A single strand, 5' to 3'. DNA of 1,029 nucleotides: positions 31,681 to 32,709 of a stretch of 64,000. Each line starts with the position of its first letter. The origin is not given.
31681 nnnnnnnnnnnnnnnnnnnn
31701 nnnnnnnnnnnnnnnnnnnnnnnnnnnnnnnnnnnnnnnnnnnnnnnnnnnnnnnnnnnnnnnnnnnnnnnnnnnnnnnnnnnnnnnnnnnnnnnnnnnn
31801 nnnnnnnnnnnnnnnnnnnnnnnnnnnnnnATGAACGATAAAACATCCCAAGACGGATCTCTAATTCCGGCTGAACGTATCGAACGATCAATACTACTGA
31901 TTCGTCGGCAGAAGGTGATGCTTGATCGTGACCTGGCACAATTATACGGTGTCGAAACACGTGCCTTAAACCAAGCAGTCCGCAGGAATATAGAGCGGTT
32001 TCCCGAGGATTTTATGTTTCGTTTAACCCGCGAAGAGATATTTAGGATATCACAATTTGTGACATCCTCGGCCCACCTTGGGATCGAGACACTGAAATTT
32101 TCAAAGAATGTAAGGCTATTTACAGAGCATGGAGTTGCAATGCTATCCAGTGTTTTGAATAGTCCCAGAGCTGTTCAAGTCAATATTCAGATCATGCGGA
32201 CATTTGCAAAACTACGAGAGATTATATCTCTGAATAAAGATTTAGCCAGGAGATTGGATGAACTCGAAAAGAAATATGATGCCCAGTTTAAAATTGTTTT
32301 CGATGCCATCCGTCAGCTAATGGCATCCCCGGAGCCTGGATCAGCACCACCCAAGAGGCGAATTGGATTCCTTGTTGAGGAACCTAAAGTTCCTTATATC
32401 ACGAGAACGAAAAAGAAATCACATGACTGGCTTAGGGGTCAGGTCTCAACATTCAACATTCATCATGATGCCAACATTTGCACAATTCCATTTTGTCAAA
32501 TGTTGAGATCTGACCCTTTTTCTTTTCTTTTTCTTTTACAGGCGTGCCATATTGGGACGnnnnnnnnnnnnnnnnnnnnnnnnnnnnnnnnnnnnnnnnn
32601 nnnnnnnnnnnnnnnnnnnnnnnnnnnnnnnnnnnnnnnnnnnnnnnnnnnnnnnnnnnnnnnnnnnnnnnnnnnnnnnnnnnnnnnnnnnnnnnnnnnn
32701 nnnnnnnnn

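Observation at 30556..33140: AT-rich island between pcm and rarA: 1.1 kb ORF-free stretch, then a small ORF coupled to an ORF6N/KilA-N gene, convergent with a DUF5618-like gene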

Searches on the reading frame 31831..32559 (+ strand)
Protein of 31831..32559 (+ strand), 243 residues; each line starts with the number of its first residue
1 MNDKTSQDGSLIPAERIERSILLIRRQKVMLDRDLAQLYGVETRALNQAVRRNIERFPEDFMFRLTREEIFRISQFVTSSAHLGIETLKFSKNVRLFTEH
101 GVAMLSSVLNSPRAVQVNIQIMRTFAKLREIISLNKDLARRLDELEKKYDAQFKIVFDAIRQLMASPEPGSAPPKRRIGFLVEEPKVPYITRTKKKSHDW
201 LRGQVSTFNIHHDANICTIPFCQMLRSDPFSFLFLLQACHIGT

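Call 7: search_protein_families(library=pfam, proteins=[window:31831-32559:+], max_evalue=0.1)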
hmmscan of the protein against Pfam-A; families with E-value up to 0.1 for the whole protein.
window:31831-32559:+ (243 aa): 1 family
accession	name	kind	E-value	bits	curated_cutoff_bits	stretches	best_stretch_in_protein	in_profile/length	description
PF10543.14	ORF6N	-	1.4e-30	105.9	27.8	1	20-108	2-86/86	ORF6N domain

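Call 16: search_solved_structures(query=window:31831-32559:+, max_evalue=1, show_alignments=2)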
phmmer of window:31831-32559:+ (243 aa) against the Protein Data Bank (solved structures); distinct sequences matched with E-value up to 1: 3.
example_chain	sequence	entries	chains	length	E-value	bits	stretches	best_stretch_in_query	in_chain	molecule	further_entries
6k00_A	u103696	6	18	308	0.4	13.2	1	95-167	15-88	Nucleosome Assembly Protein | Nucleosome assembly protein 1-like 1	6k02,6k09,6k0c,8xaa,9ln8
5tvf_E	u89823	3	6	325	0.42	13.1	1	78-124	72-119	S-adenosylmethionine decarboxylase proenzyme-like, putative | Inactive S-adenosylmethionine decarboxylase prozyme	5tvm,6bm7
7uy8_C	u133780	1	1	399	0.67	12.5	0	115-231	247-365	DNA primase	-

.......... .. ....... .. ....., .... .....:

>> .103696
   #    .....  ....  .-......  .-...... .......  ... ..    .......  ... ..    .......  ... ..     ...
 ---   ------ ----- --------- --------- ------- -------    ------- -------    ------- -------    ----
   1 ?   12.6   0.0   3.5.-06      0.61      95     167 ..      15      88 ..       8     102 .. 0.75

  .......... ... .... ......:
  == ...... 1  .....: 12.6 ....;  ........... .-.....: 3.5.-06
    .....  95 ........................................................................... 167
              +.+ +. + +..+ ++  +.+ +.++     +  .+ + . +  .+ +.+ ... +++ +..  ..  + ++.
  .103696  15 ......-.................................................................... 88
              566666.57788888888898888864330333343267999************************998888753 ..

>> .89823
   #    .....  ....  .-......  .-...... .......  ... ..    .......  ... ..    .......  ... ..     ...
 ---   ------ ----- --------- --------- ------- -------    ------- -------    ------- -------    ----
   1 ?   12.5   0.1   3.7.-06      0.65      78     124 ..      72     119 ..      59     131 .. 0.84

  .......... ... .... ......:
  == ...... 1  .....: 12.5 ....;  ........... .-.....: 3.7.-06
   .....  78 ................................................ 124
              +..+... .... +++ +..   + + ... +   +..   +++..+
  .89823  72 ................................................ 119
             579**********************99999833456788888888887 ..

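Call 31: search_protein_families(library=padloc, proteins=[window:31831-32559:+], max_evalue=1)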
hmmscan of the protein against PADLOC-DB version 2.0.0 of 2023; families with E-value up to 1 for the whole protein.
window:31831-32559:+ (243 aa): 3 families
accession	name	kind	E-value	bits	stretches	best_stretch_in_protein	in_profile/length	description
PDLC04856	PDC-S05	-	2.2e-50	168.8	1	10-164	5-162/177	-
PDLC04869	PDC-S05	-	2.3e-49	166.3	1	6-153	6-157/306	-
PDLC04849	PDC-S05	-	8.4e-37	124.7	1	12-149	5-138/183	-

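Call 32: search_protein_families(library=ncbifam, proteins=[window:31831-32559:+], max_evalue=1)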
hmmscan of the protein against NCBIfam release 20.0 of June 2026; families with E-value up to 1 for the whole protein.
window:31831-32559:+ (243 aa): 0 families

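Call 33: search_protein_families(library=phrogs, proteins=[window:31831-32559:+], max_evalue=0.1)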
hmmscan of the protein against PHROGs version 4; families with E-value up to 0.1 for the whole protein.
window:31831-32559:+ (243 aa): 9 families
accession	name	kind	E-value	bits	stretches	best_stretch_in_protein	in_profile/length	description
phrog_4792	-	transcription regulation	6.4e-28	99.2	1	16-135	12-129/268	anti-repressor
phrog_1760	-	transcription regulation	2.1e-08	35.1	1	25-124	16-114/232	anti-repressor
phrog_1726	-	transcription regulation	4.5e-08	34.2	1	25-160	13-157/264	anti-repressor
phrog_2379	-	transcription regulation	8.6e-06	26.6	1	29-120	20-110/187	anti-repressor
phrog_373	-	transcription regulation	6.1e-05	23.5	1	27-146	97-222/373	anti-repressor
phrog_7755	-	transcription regulation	7.9e-05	23.2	1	21-130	126-230/282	anti-repressor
phrog_63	-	transcription regulation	0.00045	20.7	1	26-145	129-240/431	anti-repressor Ant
phrog_8244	-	unknown function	0.00053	20.2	1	29-117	20-108/383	-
phrog_4608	-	transcription regulation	0.0086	16.7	1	89-147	77-134/268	anti-repressor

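Call 103: find_homologous_proteins(query=window:31831-32430:+, max_evalue=1e-20)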
Query window:31831-32430:+ (200 aa): 7999 proteins with E <= 1e-20 among 8000 candidates; the best 120 are listed.
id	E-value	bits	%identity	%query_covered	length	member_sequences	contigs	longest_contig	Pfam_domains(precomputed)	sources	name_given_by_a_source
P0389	6.9e-123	425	100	100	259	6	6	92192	PF10543.15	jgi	-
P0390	6.6e-99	347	87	99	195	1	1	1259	PF10543.15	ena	-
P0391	1.3e-98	346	85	99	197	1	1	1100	PF10543.15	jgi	-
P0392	4.2e-98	344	85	99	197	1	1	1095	PF10543.15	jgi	-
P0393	1.6e-97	342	86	99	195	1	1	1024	PF10543.15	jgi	jgi:hypothetical protein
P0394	1.7e-97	342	83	99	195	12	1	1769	PF10543.15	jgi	-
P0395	2.4e-97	342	87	95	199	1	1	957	PF10543.15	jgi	jgi:hypothetical protein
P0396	3.1e-97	341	84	99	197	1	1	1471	PF10543.15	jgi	-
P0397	3.5e-97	341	87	95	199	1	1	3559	PF10543.15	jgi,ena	-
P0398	5.3e-97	340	88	95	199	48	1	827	PF10543.15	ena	-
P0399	8.7e-97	340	88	95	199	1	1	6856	PF10543.15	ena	-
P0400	1.4e-96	339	85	99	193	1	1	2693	PF10543.15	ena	-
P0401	1.6e-96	339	86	99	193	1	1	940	PF10543.15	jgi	-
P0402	2.0e-96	339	83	99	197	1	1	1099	PF10543.15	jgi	-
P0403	2.9e-96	338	85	95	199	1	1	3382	PF10543.15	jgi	jgi:hypothetical protein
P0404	3.0e-96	338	85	99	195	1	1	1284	PF10543.15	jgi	jgi:hypothetical protein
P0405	3.2e-96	338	85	99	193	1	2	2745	PF10543.15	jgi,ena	-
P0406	3.5e-96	338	85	99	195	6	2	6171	PF10543.15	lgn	-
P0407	7.6e-96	337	87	95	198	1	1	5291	PF10543.15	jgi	-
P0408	7.8e-96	337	85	99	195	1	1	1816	PF10543.15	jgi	jgi:hypothetical protein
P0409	8.8e-96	337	87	95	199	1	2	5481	PF10543.15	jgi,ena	-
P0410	1.4e-95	336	86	95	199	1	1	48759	PF10543.15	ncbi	-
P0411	2.2e-95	335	85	99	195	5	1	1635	PF10543.15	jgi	-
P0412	4.2e-95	334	86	95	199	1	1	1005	PF10543.15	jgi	-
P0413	4.8e-95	334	87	95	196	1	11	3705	PF10543.15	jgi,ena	jgi:hypothetical protein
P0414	6.0e-95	334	84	99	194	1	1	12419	PF10543.15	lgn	-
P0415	8.4e-95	333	86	95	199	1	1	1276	PF10543.15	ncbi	-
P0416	1.7e-94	332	87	95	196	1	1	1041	PF10543.15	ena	-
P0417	1.9e-94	332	84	99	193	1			PF10543.15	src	-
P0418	2.0e-94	332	86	95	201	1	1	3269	PF10543.15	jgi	jgi:hypothetical protein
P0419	2.5e-94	332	87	95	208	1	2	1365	PF10543.15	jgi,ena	jgi:hypothetical protein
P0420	3.0e-94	332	87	95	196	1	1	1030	PF10543.15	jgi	-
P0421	6.6e-94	330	87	95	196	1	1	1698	PF10543.15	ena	-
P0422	8.2e-94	330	84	98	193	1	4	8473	PF10543.15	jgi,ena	jgi:hypothetical protein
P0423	1.3e-93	329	83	98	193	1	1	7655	PF10543.15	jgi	jgi:hypothetical protein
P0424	1.6e-93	329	85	98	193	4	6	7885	PF10543.15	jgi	jgi:hypothetical protein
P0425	1.8e-93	329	86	95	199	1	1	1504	PF10543.15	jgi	jgi:hypothetical protein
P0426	3.3e-93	328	83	96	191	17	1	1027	PF10543.15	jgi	-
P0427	3.3e-93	328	82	98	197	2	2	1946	PF10543.15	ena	-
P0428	3.5e-93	328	86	95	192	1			PF10543.15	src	-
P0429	3.6e-93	328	87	92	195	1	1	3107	PF10543.15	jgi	jgi:hypothetical protein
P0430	4.2e-93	328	86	95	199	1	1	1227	PF10543.15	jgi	jgi:hypothetical protein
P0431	4.7e-93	328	84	95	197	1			PF10543.15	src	-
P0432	6.9e-93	327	86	95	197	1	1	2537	PF10543.15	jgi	-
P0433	3.4e-92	325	82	96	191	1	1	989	PF10543.15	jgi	-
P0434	3.6e-92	325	86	91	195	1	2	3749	PF10543.15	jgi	jgi:hypothetical protein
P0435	4.0e-92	325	86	94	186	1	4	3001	PF10543.15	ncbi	-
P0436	6.4e-92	324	81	99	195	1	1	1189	PF10543.15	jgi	-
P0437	6.7e-92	324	82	99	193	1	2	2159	PF10543.15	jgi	jgi:hypothetical protein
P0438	7.7e-92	324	82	96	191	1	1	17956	PF10543.15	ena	-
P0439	8.2e-92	324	83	99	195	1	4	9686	PF10543.15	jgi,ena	jgi:hypothetical protein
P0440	8.3e-92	324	85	94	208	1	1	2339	PF10543.15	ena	-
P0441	1.2e-91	323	87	92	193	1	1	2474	PF10543.15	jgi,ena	-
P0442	2.7e-91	322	84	95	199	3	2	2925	PF10543.15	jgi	jgi:hypothetical protein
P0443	3.4e-91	322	83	95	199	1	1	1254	PF10543.15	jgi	jgi:hypothetical protein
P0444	3.6e-91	321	86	91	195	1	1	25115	PF10543.15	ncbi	-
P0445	5.1e-91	321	81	99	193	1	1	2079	PF10543.15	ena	-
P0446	7.4e-91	320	83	92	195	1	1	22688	PF10543.15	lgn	-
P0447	7.6e-91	320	82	99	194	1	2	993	PF10543.15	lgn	-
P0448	9.6e-91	320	85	95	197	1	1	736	PF10543.15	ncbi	-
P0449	1.1e-90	320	82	99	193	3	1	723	PF10543.15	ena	-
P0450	1.4e-90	320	80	99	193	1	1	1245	PF10543.15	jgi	jgi:hypothetical protein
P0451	1.8e-90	319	81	99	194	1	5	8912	PF10543.15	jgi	-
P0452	1.9e-90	319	83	94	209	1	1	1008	PF10543.15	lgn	-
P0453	2.0e-90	319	84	95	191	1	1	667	PF10543.15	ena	-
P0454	3.5e-90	318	82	97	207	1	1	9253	PF10543.15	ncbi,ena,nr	ncbi:MAG: DNA-binding protein [Deltaproteobacteria bacterium]|nr:DNA-binding protein [Deltaproteobac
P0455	3.5e-90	318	82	97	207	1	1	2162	PF10543.15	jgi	-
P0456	3.5e-90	318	82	97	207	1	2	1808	PF10543.15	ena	-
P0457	3.5e-90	318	82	97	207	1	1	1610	PF10543.15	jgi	-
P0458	4.6e-90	318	83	96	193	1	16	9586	PF10543.15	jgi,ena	jgi:hypothetical protein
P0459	5.0e-90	318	84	95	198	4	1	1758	PF10543.15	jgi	-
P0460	6.0e-90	318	83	96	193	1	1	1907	PF10543.15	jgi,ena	jgi:hypothetical protein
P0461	6.7e-90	317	81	99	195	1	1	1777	PF10543.15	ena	-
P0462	7.3e-90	317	85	91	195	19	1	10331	PF10543.15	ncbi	-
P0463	1.0e-89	317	82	91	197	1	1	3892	PF10543.15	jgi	-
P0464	1.0e-89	317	84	91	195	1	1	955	PF10543.15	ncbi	-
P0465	1.1e-89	317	82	96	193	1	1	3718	PF10543.15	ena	-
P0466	1.1e-89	317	81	99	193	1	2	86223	PF10543.15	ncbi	-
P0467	1.1e-89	317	86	91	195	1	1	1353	PF10543.15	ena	-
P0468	1.8e-89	316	85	91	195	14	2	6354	PF10543.15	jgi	-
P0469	2.1e-89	316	81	98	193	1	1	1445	PF10543.15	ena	-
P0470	4.0e-89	315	82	96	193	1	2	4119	PF10543.15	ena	-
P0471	5.7e-89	314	83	91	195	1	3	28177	PF10543.15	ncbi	-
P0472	6.1e-89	314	81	93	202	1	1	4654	PF10543.15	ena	-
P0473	8.2e-89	314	83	92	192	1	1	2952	PF10543.15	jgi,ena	-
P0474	9.1e-89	314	83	92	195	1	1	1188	PF10543.15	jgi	jgi:hypothetical protein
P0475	1.1e-88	313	85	91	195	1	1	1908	PF10543.15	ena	-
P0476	1.1e-88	313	84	91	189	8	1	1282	PF10543.15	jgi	jgi:hypothetical protein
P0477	1.2e-88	313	81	97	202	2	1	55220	PF10543.15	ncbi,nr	ncbi:MAG: ORF6N domain-containing protein [Deltaproteobacteria bacterium]|nr:ORF6N domain-containing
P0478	1.3e-88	313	82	91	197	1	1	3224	PF10543.15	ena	-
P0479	1.4e-88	313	85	91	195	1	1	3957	PF10543.15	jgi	jgi:hypothetical protein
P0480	1.4e-88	313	85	91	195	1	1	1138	PF10543.15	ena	-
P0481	1.4e-88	313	81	98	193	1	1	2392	PF10543.15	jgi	-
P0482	1.9e-88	313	83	91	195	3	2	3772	PF10543.15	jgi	-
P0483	3.2e-88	312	82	92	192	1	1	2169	PF10543.15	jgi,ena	jgi:hypothetical protein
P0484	3.2e-88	312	81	97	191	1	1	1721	PF10543.15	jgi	-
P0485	3.5e-88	312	82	95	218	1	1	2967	PF10543.15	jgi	jgi:hypothetical protein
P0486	3.6e-88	312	82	94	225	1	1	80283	PF10543.15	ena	-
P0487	5.8e-88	311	85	91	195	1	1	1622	PF10543.15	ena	-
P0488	9.1e-88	310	82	96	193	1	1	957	PF10543.15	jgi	-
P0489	1.2e-87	310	84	90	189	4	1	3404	PF10543.15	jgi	jgi:hypothetical protein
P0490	1.3e-87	310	81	94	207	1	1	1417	PF10543.15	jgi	-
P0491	1.4e-87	310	82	96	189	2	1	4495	PF10543.15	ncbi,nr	ncbi:MAG: ORF6N domain-containing protein [Deltaproteobacteria bacterium]|nr:ORF6N domain-containing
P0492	1.6e-87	310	83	92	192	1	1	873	PF10543.15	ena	-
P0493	1.9e-87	309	81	93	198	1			PF10543.15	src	-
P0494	2.0e-87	309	82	95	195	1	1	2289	PF10543.15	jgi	jgi:hypothetical protein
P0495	2.3e-87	309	78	98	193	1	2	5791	PF10543.15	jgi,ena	-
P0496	3.8e-87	308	80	96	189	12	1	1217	PF10543.15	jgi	-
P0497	8.1e-87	307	82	91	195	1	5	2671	PF10543.15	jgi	jgi:hypothetical protein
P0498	9.9e-87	307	83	90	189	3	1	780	PF10543.15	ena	-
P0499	1.2e-86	307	83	91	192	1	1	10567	PF10543.15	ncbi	-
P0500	1.5e-86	306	79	96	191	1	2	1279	PF10543.15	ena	-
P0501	1.7e-86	306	80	96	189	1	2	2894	PF10543.15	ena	-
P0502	5.1e-86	305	86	90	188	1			PF10543.15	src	-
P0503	6.8e-86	304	77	98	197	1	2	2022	PF10543.15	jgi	jgi:hypothetical protein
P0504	1.2e-85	303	82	90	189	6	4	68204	PF10543.15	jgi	-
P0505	2.0e-85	303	82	91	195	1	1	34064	PF10543.15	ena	-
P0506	4.2e-85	302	78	96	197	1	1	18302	PF10543.15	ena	-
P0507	4.4e-85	302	78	96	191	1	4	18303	PF10543.15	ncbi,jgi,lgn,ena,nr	ncbi:MAG TPA: ORF6N domain-containing protein [Thermodesulfobacteriota bacterium]|nr:ORF6N domain-co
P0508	7.5e-85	301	76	99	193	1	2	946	PF10543.15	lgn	-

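Call 104: find_encoding_contigs(protein=P0410, flank=2500, max_places=4)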
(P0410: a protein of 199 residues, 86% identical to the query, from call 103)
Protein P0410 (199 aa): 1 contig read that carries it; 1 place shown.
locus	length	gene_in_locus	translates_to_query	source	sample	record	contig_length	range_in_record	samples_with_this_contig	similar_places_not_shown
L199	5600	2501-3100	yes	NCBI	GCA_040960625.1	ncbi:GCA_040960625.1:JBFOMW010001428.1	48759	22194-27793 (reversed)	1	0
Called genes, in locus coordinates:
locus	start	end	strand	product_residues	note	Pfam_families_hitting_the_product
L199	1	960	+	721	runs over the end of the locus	PF14520:HHH_5 (faint), PF23139:OB_YrrC, PF14490:HHH_RecD2, PF13245:AAA_19, PF13604:AAA_30, PF01443:Viral_helicase1 (weak), PF18335:SH3_13, PF13538:UvrD_C_2, +1 more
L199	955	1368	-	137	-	PF12844:HTH_19 (faint), PF13413:HTH_25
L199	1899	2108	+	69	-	PF15919:HicB_lk_antitox (weak)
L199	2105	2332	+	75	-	PF07927:HicA_toxin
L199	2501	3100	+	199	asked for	PF10543:ORF6N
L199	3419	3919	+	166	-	PF10543:ORF6N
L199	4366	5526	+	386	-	PF01612:DNA_pol_A_exo1, PF00570:HRDC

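Call 105: find_encoding_contigs(protein=P0466, flank=2500, max_places=4)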
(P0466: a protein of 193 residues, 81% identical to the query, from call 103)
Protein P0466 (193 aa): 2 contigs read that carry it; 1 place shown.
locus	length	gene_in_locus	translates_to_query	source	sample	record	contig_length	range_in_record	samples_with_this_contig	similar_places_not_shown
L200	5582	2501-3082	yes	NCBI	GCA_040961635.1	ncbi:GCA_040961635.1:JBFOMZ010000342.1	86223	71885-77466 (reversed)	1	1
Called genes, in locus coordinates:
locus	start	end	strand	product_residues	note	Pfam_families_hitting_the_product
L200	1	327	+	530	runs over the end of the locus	PF00389:2-Hacid_dh, PF02826:2-Hacid_dh_C, PF19304:PGDH_inter, PF01842:ACT (faint)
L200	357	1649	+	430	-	PF00709:Adenylsucc_synt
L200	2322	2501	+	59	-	-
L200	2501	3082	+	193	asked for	PF10543:ORF6N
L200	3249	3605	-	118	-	PF00031:Cystatin, PF16845:SQAPI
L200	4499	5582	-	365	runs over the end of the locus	PF20067:SSL_N, PF01436:NHL (faint), PF08450:SGL, PF03088:Str_synth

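Call 106: find_encoding_contigs(protein=P0477, flank=2500, max_places=4)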
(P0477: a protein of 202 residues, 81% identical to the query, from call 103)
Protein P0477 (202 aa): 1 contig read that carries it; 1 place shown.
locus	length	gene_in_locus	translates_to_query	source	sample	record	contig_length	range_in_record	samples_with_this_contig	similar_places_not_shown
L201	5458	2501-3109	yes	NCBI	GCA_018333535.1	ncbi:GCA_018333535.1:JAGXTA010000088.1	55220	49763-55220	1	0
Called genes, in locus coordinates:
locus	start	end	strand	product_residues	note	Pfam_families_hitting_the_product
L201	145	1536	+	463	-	PF02629:CoA_binding, PF13380:CoA_binding_2, PF13607:Succ_CoA_lig, PF19045:Ligase_CoA_2 (weak)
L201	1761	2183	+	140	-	-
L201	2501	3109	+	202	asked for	PF10543:ORF6N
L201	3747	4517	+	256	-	-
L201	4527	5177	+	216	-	PF20244:DUF6599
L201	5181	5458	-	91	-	?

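Call 107: find_encoding_contigs(protein=P0504, flank=2500, max_places=6)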
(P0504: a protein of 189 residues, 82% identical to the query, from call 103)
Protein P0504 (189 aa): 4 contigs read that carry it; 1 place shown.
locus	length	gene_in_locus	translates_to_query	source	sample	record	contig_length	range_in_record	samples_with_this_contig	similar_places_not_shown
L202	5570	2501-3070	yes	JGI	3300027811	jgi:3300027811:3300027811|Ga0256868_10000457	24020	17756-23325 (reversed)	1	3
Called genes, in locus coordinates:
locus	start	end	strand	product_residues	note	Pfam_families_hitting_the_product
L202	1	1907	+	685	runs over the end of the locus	PF00795:CN_hydrolase, PF02540:NAD_synthase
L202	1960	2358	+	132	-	-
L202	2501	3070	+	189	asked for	PF10543:ORF6N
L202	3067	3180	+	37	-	-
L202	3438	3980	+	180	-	-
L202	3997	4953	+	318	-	PF18144:SMODS, PF21654:DncV-like_NTFase, PF21713:DncV_C (weak)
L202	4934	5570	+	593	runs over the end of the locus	PF14461:Prok-E2_B, PF00899:ThiF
